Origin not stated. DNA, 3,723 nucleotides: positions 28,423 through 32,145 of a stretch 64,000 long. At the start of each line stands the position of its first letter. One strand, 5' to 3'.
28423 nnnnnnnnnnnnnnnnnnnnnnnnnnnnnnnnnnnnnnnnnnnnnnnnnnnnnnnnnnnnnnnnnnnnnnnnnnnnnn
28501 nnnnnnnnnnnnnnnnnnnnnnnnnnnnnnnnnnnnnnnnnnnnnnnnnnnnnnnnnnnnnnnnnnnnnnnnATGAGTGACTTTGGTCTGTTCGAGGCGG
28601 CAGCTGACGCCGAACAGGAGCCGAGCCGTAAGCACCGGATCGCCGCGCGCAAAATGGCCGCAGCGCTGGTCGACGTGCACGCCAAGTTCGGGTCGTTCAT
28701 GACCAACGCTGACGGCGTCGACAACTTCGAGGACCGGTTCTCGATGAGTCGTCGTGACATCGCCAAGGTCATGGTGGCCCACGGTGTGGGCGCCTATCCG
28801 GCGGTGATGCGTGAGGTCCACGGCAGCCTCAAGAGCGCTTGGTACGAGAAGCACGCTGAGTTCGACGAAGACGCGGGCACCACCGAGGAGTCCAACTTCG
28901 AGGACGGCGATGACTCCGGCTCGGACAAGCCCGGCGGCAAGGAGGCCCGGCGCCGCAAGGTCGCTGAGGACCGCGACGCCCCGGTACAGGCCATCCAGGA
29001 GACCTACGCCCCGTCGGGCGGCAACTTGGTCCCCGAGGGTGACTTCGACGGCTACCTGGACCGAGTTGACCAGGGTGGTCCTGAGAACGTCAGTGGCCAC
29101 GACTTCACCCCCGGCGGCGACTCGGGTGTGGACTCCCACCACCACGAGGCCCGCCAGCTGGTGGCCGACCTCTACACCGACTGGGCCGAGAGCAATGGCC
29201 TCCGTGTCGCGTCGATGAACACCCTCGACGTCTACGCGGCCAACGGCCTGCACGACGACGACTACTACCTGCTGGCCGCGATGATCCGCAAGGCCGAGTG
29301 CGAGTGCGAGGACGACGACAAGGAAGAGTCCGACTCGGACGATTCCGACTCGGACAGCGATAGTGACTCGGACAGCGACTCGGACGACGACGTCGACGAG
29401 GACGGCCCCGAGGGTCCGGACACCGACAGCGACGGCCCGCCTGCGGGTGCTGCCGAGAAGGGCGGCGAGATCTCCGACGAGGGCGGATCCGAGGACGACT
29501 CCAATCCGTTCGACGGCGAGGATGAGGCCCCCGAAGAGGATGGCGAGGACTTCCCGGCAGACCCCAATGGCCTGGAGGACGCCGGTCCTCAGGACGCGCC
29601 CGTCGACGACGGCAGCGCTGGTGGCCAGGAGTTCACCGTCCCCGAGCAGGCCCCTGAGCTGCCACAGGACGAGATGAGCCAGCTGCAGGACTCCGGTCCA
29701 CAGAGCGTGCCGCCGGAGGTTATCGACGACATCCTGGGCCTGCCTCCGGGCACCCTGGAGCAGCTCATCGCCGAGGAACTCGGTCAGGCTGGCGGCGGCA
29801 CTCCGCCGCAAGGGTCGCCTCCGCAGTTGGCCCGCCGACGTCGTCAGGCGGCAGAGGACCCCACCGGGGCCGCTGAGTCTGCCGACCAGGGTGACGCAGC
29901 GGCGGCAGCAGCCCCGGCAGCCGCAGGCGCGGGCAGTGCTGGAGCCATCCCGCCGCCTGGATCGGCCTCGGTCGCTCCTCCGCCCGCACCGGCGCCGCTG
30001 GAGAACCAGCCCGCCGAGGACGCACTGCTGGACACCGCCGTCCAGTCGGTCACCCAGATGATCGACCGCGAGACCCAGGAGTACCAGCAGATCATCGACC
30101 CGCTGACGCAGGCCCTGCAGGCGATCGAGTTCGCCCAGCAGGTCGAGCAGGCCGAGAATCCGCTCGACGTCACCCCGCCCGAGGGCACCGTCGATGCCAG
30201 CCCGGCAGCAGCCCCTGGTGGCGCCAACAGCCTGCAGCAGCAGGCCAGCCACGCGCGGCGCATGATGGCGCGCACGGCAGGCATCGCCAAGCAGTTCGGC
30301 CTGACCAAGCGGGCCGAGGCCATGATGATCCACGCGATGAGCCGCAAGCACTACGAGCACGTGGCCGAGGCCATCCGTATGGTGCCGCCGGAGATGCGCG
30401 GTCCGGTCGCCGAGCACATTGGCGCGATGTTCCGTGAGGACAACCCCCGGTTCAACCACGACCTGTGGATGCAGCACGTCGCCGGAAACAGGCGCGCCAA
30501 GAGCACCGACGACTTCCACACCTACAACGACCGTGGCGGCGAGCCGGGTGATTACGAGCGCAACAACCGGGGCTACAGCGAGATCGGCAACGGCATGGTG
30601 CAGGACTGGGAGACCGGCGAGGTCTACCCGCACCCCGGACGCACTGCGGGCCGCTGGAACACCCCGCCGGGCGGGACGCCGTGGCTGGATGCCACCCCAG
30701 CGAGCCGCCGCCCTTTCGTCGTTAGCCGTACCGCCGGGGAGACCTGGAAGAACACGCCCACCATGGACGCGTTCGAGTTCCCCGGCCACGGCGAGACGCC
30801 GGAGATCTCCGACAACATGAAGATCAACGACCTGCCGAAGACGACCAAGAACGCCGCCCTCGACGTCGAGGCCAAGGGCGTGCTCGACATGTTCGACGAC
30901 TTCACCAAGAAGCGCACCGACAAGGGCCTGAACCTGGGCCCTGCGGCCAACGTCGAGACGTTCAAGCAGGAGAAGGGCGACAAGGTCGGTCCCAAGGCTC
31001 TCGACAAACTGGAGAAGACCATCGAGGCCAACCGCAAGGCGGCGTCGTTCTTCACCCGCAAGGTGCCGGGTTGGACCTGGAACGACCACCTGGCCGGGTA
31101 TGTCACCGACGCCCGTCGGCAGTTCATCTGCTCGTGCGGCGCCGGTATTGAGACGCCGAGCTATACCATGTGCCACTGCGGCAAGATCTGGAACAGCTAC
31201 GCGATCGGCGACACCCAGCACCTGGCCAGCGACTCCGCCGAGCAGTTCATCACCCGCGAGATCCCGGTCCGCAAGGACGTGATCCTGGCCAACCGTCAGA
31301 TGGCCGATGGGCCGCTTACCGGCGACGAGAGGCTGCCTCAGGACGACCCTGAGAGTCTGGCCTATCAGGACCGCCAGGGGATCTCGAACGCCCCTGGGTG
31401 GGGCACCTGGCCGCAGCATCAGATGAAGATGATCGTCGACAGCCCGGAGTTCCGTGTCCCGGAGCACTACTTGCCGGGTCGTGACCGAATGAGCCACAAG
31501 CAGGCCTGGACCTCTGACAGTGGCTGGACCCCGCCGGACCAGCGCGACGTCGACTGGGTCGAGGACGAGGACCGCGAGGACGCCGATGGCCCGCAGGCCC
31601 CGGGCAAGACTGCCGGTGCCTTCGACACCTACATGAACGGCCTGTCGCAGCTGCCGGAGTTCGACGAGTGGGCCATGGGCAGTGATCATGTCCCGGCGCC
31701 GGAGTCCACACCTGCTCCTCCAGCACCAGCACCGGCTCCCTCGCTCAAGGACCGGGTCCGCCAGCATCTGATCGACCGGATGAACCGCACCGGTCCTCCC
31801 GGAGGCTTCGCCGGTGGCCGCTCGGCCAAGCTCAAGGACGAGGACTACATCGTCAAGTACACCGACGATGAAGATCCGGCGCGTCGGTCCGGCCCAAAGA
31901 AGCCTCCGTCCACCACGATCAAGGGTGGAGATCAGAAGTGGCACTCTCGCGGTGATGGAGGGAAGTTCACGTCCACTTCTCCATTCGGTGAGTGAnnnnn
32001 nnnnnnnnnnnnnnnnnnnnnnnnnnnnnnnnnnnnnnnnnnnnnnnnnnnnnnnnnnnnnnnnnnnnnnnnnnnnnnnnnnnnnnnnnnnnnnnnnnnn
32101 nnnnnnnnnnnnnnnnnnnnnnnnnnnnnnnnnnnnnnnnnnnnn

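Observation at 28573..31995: Giant 1140-aa acidic low-complexity protein with (SD)n tract and SWIM zinc finger at the head of the late region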

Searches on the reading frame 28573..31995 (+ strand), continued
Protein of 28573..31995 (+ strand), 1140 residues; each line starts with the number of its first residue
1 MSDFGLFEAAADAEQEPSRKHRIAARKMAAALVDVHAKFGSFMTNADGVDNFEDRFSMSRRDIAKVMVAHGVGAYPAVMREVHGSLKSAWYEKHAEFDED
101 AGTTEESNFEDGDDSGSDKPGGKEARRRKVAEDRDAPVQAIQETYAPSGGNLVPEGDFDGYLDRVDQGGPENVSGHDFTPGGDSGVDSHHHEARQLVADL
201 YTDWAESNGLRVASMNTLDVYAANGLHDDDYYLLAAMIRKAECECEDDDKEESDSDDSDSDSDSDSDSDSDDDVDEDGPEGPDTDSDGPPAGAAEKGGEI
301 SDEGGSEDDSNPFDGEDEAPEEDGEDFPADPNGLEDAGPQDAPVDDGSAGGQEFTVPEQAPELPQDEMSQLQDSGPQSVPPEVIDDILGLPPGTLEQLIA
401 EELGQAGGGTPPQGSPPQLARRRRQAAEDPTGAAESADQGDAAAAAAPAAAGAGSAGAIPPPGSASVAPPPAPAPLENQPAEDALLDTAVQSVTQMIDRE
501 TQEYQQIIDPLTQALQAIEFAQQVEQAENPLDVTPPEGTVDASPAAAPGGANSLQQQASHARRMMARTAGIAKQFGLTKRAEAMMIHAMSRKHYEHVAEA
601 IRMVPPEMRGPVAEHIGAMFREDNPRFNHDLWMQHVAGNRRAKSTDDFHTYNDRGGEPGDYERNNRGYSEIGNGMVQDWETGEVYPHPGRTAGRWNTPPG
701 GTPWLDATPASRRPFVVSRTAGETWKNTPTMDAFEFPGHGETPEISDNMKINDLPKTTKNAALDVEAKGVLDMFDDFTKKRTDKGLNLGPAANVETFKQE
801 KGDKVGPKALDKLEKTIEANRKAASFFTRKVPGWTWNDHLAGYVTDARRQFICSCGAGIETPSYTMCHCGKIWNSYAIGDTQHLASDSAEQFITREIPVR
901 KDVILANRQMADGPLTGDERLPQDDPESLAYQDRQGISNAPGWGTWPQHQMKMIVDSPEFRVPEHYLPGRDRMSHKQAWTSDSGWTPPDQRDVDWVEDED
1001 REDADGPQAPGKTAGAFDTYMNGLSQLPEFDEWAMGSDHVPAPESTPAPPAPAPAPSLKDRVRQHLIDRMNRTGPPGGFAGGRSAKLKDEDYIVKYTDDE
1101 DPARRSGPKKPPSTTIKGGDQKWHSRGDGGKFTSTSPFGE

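Call 40: find_encoding_contigs(protein=P0041, flank=10000, max_places=1)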
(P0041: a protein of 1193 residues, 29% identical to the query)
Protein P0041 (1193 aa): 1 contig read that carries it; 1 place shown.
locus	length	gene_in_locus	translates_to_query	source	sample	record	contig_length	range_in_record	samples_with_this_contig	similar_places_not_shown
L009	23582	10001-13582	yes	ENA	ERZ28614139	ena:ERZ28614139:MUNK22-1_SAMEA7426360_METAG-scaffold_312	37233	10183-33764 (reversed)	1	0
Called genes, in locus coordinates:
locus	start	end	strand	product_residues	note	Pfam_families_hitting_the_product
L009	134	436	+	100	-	-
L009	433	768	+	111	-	-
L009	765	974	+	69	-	-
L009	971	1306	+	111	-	PF05305:DUF732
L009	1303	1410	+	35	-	-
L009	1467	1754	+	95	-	-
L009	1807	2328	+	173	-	-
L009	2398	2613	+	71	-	-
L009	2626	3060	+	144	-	-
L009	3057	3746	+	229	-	-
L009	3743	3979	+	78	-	PF00462:Glutaredoxin, PF05768:Glrx-like (faint)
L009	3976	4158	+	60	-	-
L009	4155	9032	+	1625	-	PF15644:Gln_amidase (weak)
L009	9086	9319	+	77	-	-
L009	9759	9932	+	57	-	-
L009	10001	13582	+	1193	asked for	-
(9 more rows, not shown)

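Call 43: search_protein_families(library=pfam, alignment_id=A3, max_evalue=0.01)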
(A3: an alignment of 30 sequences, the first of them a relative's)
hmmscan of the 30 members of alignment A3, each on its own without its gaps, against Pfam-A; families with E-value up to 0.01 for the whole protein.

A. member 1, P0015 (1445 aa): 0 families

B. families by the number of members that match (of 30 scanned): 5 families
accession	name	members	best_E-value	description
PF24623.2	Phage_zn_bind_8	3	1.3e-06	Putative DNA-binding phage zinc finger domain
PF01476.26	LysM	1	5.1e-06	LysM domain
PF08271.17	Zn_Ribbon_TF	1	0.0055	TFIIB zinc-binding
PF04931.18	DNA_pol_phi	1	0.0067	DNA polymerase phi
PF24458.1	DUF7573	1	0.0084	Domain of unknown function (DUF7573)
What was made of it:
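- On SWIM zinc finger (PF04434): None is found in 30 long homologs at E <= 0.01 (call 43).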

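Call 72: fold_search(model_id=the predicted structure, library=viral)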
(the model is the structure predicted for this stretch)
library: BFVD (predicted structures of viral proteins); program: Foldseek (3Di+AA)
matches with E <= 10: 60; with E <= 0.001: 2
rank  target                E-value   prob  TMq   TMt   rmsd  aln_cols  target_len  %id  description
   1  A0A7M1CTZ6            0.0e+00  1.00  0.14  0.13  50.0      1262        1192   79  Uncharacterized protein [Mycobacterium phage Shifa]
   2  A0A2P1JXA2            6.5e-06  1.00  0.09  0.12  21.2       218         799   28  Uncharacterized protein [Rhodococcus phage Finch]
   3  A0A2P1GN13            9.0e-02  0.10  0.06  0.07  46.0       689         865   12  Uncharacterized protein [Wenzhou pacific spadenose shark paramyxovirus]
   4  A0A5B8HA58            9.5e-02  0.07  0.05  0.07  42.7       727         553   12  Uncharacterized protein [Rhizoctonia solani hypovirus 3]
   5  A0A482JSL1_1          1.5e-01  0.04  0.05  0.05  48.1      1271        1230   11  (no name in the UniProt tables at hand)
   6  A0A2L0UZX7            3.1e-01  0.07  0.03  0.04  36.3       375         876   15  Uncharacterized protein [Agrobacterium phage Atu_ph07]
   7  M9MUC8                4.3e-01  0.51  0.08  0.16  36.3       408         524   13  (no name in the UniProt tables at hand)
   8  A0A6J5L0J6            5.1e-01  0.08  0.04  0.04  40.7       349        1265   11  Tip attachment protein J [uncultured Caudovirales phage]
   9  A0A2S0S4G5            6.0e-01  0.02  0.04  0.04  56.6       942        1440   11  Uncharacterized protein (Fragment) [Fuefuki virus]
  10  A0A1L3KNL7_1          9.9e-01  0.02  0.05  0.04  36.5       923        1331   11  (no name in the UniProt tables at hand)
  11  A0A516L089            1.4e+00  0.02  0.04  0.04  44.6       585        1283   11  (no name in the UniProt tables at hand)
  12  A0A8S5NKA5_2          1.5e+00  0.07  0.05  0.07  37.7       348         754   16  Tail tape measure [Siphoviridae sp. ctK0l2]
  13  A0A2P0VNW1            1.6e+00  0.11  0.06  0.20  26.5       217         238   16  Uncharacterized protein [Tetraselmis virus 1]
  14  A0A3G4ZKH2            2.2e+00  0.01  0.03  0.07  45.9       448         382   12  Uncharacterized protein [Terrestrivirus sp.]
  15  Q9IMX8                2.4e+00  0.01  0.06  0.06  62.9      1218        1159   12  EBNA-3C [Macacine gammaherpesvirus 4]
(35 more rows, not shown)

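Call 83: search_protein_families(library=ncbifam, proteins=[window:28573-31992:+], max_evalue=1)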
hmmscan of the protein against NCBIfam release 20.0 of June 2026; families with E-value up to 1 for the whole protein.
window:28573-31992:+ (1140 aa): 0 families

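Call 84: search_protein_families(library=padloc, proteins=[window:28573-31992:+], max_evalue=0.1)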
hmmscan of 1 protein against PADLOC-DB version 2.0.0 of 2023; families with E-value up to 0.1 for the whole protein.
window:28573-31992:+ (1140 aa): 0 families
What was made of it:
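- On DNA-mimic anti-restriction proteins (Ocr, ArdA type): PADLOC gives nothing (call 84).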

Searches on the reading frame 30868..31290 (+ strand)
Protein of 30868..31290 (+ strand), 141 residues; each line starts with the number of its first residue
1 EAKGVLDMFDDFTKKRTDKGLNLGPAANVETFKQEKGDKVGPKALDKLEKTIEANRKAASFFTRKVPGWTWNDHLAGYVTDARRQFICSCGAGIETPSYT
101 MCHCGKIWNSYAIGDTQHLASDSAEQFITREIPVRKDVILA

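Call 56: predict_structure(alignment_id=A4)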
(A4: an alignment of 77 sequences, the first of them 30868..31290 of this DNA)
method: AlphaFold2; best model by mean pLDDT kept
length: 141 residues; sequences in the alignment: 77
mean_pLDDT: 79.6   pTM: 0.54
mean pLDDT of the five models: 79.6, 79.1, 78.7, 76.9, 76.1
residues with pLDDT >= 90: 30; 70-90: 81; 50-70: 25; < 50: 5
segments of 3 or more residues with pLDDT < 50: 57-61
pLDDT, mean of each block of 10 residues (from residue 1): 74 82 75 83 81 59 81 88 90 90 89 70 80 74 57
secondary structure, 60 per line:
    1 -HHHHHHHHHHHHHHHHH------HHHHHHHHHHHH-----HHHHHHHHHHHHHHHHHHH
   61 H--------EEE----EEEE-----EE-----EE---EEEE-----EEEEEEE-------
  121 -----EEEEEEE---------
elements in order: H2-18 H25-36 H42-61 E70-72 E77-80 E98-101 E107-113 E126-132

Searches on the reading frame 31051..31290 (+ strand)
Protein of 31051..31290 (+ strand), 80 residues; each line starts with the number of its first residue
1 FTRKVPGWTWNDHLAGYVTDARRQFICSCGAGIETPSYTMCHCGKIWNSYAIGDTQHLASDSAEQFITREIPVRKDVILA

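Call 82: search_protein_representatives(protein=window:31051-31290:+)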
Query: 80 residues. Proteins with E-value up to 0.001 (for the whole library): 245; up to 1e-10: 220; up to 1e-30: 3. The best 150 are listed.
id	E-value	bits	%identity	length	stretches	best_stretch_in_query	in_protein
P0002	1.8e-41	155.9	88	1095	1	1-80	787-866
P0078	4.5e-37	141.9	76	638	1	1-80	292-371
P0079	1.4e-31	124.3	69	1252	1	1-80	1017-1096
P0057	1.3e-30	121.3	69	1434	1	1-80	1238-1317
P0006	5.7e-30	119.2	68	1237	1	1-80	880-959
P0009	1.9e-29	117.5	66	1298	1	1-80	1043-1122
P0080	3.1e-29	116.9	65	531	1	1-80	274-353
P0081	3.4e-29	116.7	65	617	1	1-80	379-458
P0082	6.4e-29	115.9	47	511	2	4-80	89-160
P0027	7.1e-29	115.7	65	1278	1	1-80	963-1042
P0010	1.7e-28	114.5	62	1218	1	1-80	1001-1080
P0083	2.3e-28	114.1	62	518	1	1-80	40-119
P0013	2.3e-28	114.1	65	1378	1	1-80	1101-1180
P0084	3.2e-28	113.6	64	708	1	1-80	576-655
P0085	3.5e-28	113.5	31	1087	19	26-56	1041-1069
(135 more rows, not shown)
